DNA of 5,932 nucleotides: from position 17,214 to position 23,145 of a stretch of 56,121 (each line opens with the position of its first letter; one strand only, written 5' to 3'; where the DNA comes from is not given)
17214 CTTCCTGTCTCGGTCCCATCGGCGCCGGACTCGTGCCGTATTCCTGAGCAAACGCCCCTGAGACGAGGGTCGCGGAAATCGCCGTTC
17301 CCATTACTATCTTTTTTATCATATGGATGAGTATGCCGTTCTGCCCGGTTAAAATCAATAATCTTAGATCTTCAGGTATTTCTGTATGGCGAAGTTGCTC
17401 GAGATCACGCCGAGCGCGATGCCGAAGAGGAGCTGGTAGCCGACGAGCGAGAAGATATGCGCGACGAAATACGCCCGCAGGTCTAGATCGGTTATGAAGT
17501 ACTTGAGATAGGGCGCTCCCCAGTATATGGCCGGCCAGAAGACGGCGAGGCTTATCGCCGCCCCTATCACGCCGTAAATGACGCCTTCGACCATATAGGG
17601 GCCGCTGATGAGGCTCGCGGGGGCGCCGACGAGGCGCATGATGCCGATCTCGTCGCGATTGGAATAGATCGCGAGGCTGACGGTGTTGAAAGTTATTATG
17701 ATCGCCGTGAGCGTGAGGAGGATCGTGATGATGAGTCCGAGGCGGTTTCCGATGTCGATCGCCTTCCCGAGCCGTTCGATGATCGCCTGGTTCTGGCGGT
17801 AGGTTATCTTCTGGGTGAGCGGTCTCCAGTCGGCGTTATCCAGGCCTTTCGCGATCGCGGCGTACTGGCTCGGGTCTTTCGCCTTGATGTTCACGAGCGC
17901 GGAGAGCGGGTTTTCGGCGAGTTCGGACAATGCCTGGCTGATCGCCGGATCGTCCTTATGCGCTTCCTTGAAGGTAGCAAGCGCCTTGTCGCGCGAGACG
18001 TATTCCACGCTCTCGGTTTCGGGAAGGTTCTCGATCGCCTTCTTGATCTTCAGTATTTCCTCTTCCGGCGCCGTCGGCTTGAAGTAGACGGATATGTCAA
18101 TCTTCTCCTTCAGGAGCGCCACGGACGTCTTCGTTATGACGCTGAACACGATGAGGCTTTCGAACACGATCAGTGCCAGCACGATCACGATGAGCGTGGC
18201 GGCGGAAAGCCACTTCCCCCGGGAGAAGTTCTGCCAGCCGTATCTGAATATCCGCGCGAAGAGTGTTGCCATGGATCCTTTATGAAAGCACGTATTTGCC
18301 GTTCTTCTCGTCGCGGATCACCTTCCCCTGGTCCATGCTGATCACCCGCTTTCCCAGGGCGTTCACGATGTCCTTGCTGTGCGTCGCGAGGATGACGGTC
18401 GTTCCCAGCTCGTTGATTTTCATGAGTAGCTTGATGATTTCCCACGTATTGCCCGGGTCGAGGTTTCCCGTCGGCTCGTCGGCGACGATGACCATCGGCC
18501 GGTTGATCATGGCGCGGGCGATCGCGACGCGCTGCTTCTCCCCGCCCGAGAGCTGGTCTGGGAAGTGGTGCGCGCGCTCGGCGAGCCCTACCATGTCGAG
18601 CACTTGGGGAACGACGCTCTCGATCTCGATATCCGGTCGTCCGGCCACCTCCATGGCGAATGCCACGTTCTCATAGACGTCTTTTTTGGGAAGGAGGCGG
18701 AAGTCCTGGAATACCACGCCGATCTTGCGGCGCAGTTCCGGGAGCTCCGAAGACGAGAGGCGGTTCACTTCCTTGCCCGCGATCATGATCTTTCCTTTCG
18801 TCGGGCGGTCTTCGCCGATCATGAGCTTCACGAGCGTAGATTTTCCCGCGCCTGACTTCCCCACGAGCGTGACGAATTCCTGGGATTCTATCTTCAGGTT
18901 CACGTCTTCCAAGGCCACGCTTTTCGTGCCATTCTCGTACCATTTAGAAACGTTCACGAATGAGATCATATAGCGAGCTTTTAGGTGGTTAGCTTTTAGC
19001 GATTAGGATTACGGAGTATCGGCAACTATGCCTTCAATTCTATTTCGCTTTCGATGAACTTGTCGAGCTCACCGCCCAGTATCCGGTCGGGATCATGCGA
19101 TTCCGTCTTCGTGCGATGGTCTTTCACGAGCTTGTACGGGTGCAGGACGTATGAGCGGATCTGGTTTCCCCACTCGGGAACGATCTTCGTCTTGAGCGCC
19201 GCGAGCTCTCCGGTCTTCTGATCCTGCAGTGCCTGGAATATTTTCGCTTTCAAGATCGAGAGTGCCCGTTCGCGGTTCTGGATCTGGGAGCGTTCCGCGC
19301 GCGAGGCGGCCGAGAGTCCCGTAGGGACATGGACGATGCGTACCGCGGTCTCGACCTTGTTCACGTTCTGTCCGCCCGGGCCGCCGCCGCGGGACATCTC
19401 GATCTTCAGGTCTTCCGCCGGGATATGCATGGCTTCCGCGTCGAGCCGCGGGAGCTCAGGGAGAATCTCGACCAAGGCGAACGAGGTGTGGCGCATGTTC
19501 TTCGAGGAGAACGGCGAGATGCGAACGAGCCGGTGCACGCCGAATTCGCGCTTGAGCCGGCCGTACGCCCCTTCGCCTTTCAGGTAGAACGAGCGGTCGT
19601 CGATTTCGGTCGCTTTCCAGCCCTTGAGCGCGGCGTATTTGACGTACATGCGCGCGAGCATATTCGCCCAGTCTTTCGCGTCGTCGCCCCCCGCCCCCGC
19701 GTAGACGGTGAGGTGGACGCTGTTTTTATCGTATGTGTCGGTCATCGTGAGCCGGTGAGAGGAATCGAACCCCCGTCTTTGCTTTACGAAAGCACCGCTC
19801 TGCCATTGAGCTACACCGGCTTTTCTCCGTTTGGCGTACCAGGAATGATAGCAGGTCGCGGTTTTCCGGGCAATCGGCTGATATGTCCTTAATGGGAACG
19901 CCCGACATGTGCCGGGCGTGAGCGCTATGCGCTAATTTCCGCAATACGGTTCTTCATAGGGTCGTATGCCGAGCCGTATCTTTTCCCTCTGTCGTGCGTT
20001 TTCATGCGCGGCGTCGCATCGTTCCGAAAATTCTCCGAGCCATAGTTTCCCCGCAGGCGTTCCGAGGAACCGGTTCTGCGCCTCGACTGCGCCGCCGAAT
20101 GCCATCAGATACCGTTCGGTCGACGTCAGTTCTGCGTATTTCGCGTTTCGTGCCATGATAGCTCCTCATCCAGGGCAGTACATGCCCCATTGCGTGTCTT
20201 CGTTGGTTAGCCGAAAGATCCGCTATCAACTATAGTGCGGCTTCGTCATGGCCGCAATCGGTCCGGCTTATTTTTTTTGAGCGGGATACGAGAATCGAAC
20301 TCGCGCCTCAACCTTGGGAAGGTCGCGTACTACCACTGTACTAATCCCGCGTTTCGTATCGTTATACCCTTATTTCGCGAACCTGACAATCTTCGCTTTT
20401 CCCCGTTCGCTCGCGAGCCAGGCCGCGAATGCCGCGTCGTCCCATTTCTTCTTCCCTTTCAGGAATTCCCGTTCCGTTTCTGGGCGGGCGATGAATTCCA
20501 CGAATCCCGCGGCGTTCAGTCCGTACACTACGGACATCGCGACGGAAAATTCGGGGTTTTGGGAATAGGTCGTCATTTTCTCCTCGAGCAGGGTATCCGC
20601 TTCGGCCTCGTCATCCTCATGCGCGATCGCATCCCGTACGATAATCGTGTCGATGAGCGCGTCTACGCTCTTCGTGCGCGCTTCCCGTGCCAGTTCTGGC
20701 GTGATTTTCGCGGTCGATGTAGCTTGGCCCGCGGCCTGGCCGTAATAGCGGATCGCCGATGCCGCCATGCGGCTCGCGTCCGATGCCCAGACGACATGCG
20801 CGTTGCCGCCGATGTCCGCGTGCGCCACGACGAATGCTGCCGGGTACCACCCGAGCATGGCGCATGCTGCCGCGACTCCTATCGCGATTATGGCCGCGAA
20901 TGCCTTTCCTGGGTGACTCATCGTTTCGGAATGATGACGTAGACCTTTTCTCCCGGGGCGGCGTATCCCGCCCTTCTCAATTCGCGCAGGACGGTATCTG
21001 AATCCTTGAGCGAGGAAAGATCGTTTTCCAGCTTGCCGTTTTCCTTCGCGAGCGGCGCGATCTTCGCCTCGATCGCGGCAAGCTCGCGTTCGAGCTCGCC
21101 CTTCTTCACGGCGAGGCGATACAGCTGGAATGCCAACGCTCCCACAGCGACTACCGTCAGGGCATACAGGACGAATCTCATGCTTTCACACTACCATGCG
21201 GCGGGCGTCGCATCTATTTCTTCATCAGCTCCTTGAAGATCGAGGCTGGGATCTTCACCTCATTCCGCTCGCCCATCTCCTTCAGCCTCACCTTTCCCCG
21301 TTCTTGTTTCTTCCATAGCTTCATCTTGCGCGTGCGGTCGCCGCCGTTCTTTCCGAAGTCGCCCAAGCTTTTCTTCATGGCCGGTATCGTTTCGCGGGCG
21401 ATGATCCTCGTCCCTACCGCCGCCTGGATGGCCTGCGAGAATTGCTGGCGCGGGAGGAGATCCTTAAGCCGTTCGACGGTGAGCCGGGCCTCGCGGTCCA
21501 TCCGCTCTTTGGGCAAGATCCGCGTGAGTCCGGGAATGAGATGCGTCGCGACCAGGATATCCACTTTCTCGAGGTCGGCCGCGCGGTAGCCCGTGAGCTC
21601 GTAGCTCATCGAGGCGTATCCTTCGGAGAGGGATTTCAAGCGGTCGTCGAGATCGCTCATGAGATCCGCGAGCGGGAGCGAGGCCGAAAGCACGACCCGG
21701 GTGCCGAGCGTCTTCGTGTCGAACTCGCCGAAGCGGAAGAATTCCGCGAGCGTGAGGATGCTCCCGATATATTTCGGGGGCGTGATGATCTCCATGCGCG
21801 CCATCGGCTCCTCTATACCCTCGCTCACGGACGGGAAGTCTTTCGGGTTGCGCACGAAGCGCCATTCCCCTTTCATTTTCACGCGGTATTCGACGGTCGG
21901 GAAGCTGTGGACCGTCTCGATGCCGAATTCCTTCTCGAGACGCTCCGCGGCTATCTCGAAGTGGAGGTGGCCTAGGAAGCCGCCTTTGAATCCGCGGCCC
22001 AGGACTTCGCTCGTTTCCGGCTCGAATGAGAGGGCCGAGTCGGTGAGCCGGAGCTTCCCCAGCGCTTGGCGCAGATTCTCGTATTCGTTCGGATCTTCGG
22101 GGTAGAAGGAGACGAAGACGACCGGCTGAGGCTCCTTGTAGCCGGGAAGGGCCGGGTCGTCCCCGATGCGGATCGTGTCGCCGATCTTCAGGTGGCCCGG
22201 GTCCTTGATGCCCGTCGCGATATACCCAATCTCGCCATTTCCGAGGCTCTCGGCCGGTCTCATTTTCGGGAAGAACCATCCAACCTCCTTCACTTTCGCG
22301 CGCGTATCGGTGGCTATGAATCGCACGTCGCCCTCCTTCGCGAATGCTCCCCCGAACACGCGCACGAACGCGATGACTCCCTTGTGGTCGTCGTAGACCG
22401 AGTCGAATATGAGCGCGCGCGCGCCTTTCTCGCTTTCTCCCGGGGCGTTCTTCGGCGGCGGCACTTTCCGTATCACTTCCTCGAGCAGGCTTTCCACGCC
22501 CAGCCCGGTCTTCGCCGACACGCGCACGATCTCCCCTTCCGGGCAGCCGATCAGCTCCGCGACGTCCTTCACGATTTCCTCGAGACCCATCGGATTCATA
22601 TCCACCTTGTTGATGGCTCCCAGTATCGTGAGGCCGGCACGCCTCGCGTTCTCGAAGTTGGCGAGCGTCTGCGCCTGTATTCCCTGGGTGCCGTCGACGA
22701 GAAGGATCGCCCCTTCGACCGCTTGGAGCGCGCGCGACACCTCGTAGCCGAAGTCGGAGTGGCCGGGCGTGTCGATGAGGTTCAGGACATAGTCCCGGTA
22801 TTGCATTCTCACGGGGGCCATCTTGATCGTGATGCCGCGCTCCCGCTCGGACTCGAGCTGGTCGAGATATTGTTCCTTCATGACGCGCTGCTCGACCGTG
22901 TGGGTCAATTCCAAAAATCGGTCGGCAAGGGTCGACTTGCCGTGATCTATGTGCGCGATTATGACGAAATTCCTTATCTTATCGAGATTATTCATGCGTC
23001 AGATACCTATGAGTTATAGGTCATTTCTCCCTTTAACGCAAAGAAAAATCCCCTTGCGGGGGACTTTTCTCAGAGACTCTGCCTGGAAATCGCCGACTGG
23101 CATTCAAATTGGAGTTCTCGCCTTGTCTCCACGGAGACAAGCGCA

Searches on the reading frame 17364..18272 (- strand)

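Call 78: search_protein_families(library=pfam, proteins=[window:17364-18272:-], max_evalue=0.001)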
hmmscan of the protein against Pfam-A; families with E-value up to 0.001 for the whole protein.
window:17364-18272:- (302 aa): 2 families
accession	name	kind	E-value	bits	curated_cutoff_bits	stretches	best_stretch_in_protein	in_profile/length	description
PF18075.7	FtsX_ECD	-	4.5e-18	66.1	23.5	1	59-145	2-88/96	FtsX extracellular domain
PF02687.27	FtsX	-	2.5e-10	40.9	25.5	1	181-301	2-117/120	FtsX-like permease C-terminal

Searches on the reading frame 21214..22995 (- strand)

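Call 78: search_protein_families(library=pfam, proteins=[window:21214-22995:-], max_evalue=0.001)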
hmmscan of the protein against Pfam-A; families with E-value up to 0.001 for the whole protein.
window:21214-22995:- (593 aa): 7 families
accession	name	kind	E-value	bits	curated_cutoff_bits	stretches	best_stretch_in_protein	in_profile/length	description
PF00009.33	GTP_EFTU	-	1.5e-52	178.4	26.5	1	6-180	2-188/188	Elongation factor Tu GTP binding domain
PF06421.17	LepA_C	-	1.9e-25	89.5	29.7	1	487-592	6-107/107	GTP-binding protein LepA C-terminus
PF00679.30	EFG_C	-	3.7e-14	53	27.9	1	394-479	2-87/89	Elongation factor G C-terminus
PF14492.12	EFG_III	-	9.6e-08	32.4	27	1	289-361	2-71/75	Elongation Factor G, domain III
PF03144.31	GTP_EFTU_D2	-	1.7e-05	25.6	30.3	1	206-275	1-72/73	Elongation factor Tu domain 2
PF22042.2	EF-G_D2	-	5e-05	23.8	27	1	192-275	2-81/84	Elongation factor G domain 2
PF01926.29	MMR_HSR1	-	0.00083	19.9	21.9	0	17-116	9-101/113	50S ribosome-binding GTPase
